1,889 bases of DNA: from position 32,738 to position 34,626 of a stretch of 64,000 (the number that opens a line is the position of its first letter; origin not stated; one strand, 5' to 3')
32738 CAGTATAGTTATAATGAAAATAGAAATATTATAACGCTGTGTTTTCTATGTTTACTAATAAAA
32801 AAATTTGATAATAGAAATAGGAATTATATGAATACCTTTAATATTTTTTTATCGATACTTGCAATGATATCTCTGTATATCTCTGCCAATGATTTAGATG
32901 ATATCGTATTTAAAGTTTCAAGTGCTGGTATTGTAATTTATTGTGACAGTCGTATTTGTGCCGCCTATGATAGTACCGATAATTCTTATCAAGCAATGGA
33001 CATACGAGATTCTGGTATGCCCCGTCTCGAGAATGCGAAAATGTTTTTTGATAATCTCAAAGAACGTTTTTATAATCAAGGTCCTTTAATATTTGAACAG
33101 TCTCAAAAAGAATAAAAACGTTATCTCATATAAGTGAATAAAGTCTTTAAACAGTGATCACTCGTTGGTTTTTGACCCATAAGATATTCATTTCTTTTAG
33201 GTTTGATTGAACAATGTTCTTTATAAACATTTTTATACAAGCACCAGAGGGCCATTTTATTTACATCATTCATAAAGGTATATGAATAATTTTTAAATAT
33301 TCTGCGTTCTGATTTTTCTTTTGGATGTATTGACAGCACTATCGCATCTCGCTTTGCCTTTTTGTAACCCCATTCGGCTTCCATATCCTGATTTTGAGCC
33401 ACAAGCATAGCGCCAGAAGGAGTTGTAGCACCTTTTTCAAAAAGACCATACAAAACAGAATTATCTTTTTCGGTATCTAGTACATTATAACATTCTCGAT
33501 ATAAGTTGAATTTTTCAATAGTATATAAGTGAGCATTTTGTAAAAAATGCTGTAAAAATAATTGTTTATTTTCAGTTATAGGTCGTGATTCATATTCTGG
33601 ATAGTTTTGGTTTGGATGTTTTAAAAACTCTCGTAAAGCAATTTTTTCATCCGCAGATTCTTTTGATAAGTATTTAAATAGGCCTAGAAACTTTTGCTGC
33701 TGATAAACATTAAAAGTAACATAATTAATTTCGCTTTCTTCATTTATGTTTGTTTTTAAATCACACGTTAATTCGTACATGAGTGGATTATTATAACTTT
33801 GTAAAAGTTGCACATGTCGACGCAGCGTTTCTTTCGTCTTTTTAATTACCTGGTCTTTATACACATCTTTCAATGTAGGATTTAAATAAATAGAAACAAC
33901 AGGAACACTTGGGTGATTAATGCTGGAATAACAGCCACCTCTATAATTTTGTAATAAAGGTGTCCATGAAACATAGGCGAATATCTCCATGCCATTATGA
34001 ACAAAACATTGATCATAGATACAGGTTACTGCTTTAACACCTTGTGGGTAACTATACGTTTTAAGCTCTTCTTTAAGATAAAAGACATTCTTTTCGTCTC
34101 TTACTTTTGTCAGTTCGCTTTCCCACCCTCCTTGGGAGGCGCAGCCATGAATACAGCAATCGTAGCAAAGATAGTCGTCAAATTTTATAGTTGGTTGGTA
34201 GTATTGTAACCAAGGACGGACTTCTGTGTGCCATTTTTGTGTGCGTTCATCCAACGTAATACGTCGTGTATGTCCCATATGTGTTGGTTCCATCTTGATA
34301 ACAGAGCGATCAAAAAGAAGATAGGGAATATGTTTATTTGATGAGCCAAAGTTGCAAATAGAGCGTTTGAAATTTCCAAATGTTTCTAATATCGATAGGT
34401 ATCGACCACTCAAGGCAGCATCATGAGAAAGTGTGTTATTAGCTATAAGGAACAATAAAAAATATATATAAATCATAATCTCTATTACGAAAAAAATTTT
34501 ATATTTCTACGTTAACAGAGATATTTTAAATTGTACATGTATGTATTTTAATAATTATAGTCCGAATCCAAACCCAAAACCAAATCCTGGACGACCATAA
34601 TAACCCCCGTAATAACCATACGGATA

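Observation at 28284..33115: Seven-member family of small secreted proteins with a conserved C-terminal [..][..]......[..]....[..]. motif and acidic tails, flanking the nfeD-floT operon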

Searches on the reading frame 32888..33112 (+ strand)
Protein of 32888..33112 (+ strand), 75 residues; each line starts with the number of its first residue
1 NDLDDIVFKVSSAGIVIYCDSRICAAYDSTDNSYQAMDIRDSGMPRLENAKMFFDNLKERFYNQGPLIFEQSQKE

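Call 25: find_homologous_proteins(query=A2, max_evalue=1)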
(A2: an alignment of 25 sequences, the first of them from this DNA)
Query A2 (25 sequences) (75 aa, profile of the alignment): 7 proteins with E <= 1 among 179 candidates.
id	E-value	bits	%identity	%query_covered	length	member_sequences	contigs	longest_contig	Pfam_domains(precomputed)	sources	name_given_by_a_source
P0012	1.7e-15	75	31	21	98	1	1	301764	-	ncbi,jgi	jgi:hypothetical protein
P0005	1.0e-14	72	-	-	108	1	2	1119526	-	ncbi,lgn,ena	-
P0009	2.1e-14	71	100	100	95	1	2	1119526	-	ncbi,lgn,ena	-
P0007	2.3e-14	71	-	-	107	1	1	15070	-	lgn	-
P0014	3.0e-13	67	29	19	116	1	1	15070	-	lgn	-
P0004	1.8e-12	65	22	57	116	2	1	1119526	-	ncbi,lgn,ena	-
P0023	1.6e-5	43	50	13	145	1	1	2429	-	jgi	jgi:hypothetical protein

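Call 38: predict_structure(alignment_id=A3)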
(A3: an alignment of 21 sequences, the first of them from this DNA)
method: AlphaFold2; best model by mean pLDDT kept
length: 75 residues; sequences in the alignment: 21
mean_pLDDT: 85.8   pTM: 0.72
mean pLDDT of the five models: 85.8, 85.7, 85.3, 85.1, 82.5
residues with pLDDT >= 90: 54; 70-90: 7; 50-70: 7; < 50: 7
segments of 3 or more residues with pLDDT < 50: 70-75
pLDDT, mean of each block of 10 residues (from residue 1): 77 95 96 96 93 96 70 43
secondary structure, 60 per line:
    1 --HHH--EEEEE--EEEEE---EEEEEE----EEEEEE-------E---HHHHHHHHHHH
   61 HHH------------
elements in order: E8-12 E15-19 E23-28 E33-38 H50-63

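Call 51: fold_search(model_id=the predicted structure, library=pdb)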
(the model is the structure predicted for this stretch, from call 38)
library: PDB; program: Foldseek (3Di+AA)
matches with E <= 10: 701; with E <= 0.001: 0
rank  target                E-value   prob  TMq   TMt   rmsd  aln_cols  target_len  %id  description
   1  5i5d_D                6.1e-02  0.99  0.47  0.12   3.8        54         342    9  Salmonella global domain 245 (released 2017-04-19)
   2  5i5d_C                7.3e-02  0.99  0.47  0.12   3.8        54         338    9  Salmonella global domain 245 (released 2017-04-19)
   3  9koq_B                7.3e-02  0.96  0.48  0.10   4.9        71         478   17  Crystal structure of an Arylsulfatase from Enterococcus faecium (released 2025-07-30)
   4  5i5d_B                7.8e-02  0.99  0.47  0.12   3.8        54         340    9  Salmonella global domain 245 (released 2017-04-19)
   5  6vc7_A                1.2e-01  0.97  0.47  0.12   4.1        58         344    9  Structure of the F349A mutant of the periplasmic domain of YejM from Salmonella typhimurium (released 2020-08-26)
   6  9koq_A                1.4e-01  0.92  0.45  0.09   4.3        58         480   21  Crystal structure of an Arylsulfatase from Enterococcus faecium (released 2025-07-30)
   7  6v8q_A                1.5e-01  0.97  0.48  0.08   4.5        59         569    8  Structure of an inner membrane protein required for PhoPQ regulated increases in outer membrane cardiolipin (released 2020-03-18)
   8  6vat_A                1.5e-01  0.97  0.47  0.12   4.0        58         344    9  Structure of the periplasmic domain of YejM from Salmonella typhimurium (released 2020-08-26)
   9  6vat_C                1.7e-01  0.96  0.49  0.14   3.8        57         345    5  Structure of the periplasmic domain of YejM from Salmonella typhimurium (released 2020-08-26)
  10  5i5f_A                1.8e-01  0.97  0.46  0.12   3.9        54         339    9  Salmonella global domain 191 (released 2016-08-17)
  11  4upl_A                1.9e-01  0.84  0.44  0.09   4.8        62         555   13  Dimeric sulfatase SpAS2 from Silicibacter pomeroyi (released 2015-07-01)
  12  7ebp_A                2.1e-01  0.94  0.54  0.11   3.8        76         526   16  The structural analysis of A.Muciniphila sulfatase (released 2022-03-30)
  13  6vat_B                2.2e-01  0.94  0.47  0.12   4.1        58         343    9  Structure of the periplasmic domain of YejM from Salmonella typhimurium (released 2020-08-26)
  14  6xlp_A                2.3e-01  0.96  0.51  0.08   4.4        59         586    8  Structure of the essential inner membrane lipopolysaccharide-PbgA complex (released 2020-08-26)
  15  6v8q_B                2.5e-01  0.95  0.48  0.08   4.3        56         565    9  Structure of an inner membrane protein required for PhoPQ regulated increases in outer membrane cardiolipin (released 2020-03-18)
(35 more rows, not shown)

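Call 60: search_solved_structures(query=A3, max_evalue=10)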
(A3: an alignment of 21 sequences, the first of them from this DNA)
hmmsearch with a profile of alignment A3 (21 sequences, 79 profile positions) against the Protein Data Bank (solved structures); distinct sequences matched with E-value up to 10: 1.
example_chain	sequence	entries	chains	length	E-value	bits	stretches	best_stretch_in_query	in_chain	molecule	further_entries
9tic_d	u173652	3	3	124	2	11.8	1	44-75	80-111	ORF67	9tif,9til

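Call 61: search_protein_families(library=pfam, alignment_id=A3, max_evalue=1)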
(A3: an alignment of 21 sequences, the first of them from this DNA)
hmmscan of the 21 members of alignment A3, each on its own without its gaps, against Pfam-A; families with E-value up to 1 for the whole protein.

A. member 1, seq(75 aa): 0 families

B. families by the number of members that match (of 21 scanned): 11 families
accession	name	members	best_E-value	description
PF18223.6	PilJ_C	1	0.027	Pili PilJ C-terminal domain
PF07228.17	SpoIIE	1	0.037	Stage II sporulation protein E (SpoIIE)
PF17961.7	Big_8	1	0.045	Bacterial Ig domain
PF18968.5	DUF5707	1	0.051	Family of unknown function (DUF5707)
PF08977.15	BOFC_N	1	0.068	Bypass of Forespore C, N terminal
PF02831.20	gpW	1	0.096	gpW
PF01246.26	Ribosomal_L24e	1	0.11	Ribosomal protein L24e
PF21516.2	YqeH-like_C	1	0.14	YqeH-like, C-terminal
PF05593.20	RHS_repeat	1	0.19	RHS Repeat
PF01497.23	Peripla_BP_2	1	0.19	Periplasmic binding protein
PF21813.2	DUF6882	1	0.21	Family of unknown function (DUF6882)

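Call 70: fold_search(model_id=the predicted structure, library=viral)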
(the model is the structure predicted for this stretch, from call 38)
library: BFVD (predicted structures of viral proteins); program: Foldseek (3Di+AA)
matches with E <= 10: 1295; with E <= 0.001: 0
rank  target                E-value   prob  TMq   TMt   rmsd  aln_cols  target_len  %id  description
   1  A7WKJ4                3.7e-02  0.99  0.49  0.20   3.6        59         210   17  Viral structural protein [Betalipothrixvirus pozzuoliense]
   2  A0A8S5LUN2            3.9e-02  0.89  0.37  0.32  12.6        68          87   15  Uncharacterized protein [Podoviridae sp. ctrub15]
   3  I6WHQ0                5.0e-02  0.99  0.53  0.48   4.3        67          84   10  Uncharacterized protein [Vibrio phage phi-pp2]
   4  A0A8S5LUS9            6.4e-02  0.77  0.40  0.33  14.8        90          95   10  Uncharacterized protein [Siphoviridae sp. ctMsr1]
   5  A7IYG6                7.7e-02  0.98  0.55  0.43   4.0        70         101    4  Gp99 [Corynebacterium phage P1201]
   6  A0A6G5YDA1            8.2e-02  0.66  0.36  0.31  14.1        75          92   11  (no name in the UniProt tables at hand)
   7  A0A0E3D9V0            9.3e-02  0.97  0.40  0.11   3.9        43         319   16  Putative minor structural protein I [Bacillus phage BCP8-2]
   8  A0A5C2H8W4            9.3e-02  0.94  0.46  0.46   9.7        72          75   11  Uncharacterized protein [Sinorhizobium phage ort11]
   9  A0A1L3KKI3            9.9e-02  0.82  0.39  0.05  10.0        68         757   15  Polymerase PB2 [Hubei orthoptera virus 6]
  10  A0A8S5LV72            1.0e-01  0.91  0.45  0.35   5.7        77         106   16  Uncharacterized protein [Siphoviridae sp. ctMsr1]
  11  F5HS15                1.1e-01  0.95  0.43  0.11  11.2        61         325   18  RNA-directed RNA polymerase (Fragment) [Mumps orthorubulavirus]
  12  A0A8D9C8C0            1.1e-01  0.66  0.39  0.40   9.6        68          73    7  Uncharacterized protein [uncultured marine phage]
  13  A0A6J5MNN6            1.3e-01  1.00  0.44  0.44   1.6        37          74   22  Uncharacterized protein [uncultured Caudovirales phage]
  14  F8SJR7                1.3e-01  0.77  0.38  0.36   9.1        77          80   12  Uncharacterized protein 035 [Pseudomonas phage PhiPA3]
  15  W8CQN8                1.4e-01  0.90  0.44  0.26  10.2        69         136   12  (no name in the UniProt tables at hand)
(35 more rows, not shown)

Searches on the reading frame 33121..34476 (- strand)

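Call 4: search_protein_families(library=pfam, proteins=[window:33121-34476:-], max_evalue=1)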
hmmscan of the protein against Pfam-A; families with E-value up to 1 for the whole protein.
window:33121-34476:- (451 aa): 0 families

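Call 5: search_protein_families(library=ncbifam, proteins=[window:33121-34476:-], max_evalue=1)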
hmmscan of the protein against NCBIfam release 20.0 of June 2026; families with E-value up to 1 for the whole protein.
window:33121-34476:- (451 aa): 1 family
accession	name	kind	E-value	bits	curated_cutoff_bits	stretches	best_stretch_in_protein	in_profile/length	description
TIGR00489.1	aEF-1_beta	equivalog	0.065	13.3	61.2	1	194-237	6-49/88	elongation factor 1-beta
